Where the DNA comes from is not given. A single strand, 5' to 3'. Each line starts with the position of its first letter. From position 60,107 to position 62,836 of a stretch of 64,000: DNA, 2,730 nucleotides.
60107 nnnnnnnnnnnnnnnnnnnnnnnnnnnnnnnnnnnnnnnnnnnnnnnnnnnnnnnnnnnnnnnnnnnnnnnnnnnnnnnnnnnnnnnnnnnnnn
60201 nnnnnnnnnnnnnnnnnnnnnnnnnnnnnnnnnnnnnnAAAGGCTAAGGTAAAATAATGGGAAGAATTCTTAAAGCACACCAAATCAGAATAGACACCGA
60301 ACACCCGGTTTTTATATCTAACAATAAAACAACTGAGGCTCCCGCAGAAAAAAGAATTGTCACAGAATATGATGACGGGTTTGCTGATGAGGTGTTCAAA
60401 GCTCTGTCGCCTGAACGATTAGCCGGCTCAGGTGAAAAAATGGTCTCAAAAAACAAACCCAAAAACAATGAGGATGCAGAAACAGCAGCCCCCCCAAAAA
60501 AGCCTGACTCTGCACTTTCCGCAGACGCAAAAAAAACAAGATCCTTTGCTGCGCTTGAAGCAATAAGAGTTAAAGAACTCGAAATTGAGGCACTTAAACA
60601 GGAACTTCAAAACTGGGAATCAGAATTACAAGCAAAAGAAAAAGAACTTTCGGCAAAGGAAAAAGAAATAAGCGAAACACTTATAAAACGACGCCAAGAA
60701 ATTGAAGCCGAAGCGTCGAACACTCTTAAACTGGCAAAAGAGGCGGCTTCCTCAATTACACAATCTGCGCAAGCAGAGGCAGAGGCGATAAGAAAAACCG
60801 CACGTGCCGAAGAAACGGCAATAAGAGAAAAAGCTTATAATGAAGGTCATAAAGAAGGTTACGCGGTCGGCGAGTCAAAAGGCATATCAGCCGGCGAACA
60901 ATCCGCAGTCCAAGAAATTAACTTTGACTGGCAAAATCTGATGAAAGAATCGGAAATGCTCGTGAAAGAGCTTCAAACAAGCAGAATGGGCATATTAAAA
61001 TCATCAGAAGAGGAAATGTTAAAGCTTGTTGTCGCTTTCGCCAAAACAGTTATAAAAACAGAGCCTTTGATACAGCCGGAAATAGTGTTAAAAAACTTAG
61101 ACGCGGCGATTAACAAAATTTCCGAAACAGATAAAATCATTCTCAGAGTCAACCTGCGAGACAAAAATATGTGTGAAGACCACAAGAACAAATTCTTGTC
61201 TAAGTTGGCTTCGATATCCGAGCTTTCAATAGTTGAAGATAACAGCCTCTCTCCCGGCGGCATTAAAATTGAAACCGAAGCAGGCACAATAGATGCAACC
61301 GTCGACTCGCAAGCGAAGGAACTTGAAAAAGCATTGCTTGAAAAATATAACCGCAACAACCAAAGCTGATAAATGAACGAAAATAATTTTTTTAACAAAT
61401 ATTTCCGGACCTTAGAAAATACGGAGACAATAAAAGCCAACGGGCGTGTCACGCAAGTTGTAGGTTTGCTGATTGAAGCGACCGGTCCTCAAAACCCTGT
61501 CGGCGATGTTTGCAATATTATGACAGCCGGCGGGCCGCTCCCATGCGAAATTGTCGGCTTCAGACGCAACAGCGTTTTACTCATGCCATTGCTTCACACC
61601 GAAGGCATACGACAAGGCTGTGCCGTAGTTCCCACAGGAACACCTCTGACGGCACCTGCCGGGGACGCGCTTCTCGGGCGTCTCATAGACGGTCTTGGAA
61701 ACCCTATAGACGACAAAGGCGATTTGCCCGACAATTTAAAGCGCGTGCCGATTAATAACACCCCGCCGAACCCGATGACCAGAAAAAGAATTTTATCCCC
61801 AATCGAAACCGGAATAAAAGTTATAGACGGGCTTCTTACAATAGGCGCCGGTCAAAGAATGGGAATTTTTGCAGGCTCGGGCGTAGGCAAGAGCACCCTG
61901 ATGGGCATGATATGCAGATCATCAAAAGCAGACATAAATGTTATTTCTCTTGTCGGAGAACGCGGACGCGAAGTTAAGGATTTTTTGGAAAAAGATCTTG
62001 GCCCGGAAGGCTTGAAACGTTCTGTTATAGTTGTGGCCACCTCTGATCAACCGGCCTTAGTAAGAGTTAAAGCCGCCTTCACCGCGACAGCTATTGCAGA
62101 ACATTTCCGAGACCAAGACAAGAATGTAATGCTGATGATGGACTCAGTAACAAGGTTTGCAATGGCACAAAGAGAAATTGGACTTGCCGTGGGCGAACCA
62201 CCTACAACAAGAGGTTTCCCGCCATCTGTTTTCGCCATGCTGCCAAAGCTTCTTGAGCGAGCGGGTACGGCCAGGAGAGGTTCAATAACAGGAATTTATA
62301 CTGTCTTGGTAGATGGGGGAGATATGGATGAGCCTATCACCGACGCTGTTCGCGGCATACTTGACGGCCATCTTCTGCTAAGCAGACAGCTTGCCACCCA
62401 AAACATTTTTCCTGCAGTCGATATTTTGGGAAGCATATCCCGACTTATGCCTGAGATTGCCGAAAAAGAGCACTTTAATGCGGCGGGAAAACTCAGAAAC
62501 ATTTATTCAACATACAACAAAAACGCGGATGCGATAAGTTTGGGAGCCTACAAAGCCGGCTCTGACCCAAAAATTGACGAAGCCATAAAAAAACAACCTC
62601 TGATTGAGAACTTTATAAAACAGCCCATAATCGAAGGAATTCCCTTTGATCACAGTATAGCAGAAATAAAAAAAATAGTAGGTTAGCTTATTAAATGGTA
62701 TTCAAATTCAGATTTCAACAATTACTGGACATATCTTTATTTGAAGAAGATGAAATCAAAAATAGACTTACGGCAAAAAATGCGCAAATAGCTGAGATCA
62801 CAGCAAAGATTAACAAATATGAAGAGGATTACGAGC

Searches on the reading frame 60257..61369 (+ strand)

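Call 7: search_protein_families(library=pfam, proteins=[window:60257-61369:+])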
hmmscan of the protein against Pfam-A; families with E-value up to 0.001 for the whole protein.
window:60257-61369:+ (370 aa): 1 family
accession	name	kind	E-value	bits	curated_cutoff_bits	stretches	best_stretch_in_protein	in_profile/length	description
PF02108.21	FliH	-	7.2e-26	91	24.1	1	228-355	3-127/128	Flagellar assembly protein FliH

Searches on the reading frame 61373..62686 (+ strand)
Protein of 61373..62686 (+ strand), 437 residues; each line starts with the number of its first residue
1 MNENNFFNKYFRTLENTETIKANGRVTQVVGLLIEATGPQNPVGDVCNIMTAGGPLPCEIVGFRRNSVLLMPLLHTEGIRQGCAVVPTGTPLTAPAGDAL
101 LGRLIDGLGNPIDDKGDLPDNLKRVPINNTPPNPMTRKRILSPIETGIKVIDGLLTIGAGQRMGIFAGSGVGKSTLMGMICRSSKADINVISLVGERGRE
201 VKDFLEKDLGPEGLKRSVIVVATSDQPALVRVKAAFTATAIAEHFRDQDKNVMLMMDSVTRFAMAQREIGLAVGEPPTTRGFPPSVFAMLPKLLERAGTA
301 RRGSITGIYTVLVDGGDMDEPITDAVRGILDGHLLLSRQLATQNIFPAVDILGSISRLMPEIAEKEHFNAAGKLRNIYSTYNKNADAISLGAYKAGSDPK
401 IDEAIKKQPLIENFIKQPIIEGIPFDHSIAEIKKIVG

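Call 68: find_encoding_contigs(protein=window:61373-62686:+, flank=10000, max_places=2)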
Protein window:61373-62686:+ (437 aa): 23 contigs read that carry it; 2 places shown.
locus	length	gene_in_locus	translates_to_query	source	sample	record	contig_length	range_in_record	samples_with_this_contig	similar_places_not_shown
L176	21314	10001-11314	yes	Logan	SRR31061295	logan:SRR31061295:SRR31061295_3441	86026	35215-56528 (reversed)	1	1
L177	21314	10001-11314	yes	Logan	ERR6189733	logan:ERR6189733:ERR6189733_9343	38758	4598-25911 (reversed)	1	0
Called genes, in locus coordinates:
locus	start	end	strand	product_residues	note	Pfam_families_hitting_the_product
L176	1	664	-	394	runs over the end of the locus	-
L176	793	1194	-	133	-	PF00011:HSP20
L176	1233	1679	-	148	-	PF00011:HSP20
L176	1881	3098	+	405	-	PF00890:FAD_binding_2, PF01134:GIDA (faint), PF01266:DAO (faint), PF03486:HI0933_like, PF07992:Pyr_redox_2 (weak), PF12831:FAD_oxidored, PF13450:NAD_binding_8 (faint), PF22780:HI0933_like_1st, +1 more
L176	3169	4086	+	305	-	PF02899:Phage_int_SAM_1, PF00589:Phage_integrase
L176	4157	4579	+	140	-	PF00460:Flg_bb_rod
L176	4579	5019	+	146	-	PF00460:Flg_bb_rod, PF06429:Flg_bbr_C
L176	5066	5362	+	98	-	PF02049:FliE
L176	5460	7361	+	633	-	PF01514:YscJ_FliF, PF08345:YscJ_FliF_C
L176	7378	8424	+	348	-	PF14842:FliG_N, PF14841:FliG_M, PF14842:FliG_N (weak), PF01706:FliG_C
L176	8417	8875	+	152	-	PF01706:FliG_C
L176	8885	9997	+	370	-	PF02108:FliH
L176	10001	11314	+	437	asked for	PF02874:ATP-synt_ab_N (weak), PF00006:ATP-synt_ab, PF18269:T3SS_ATPase_C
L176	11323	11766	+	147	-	PF02050:FliJ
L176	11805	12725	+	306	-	-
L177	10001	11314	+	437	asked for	PF02874:ATP-synt_ab_N (weak), PF00006:ATP-synt_ab, PF18269:T3SS_ATPase_C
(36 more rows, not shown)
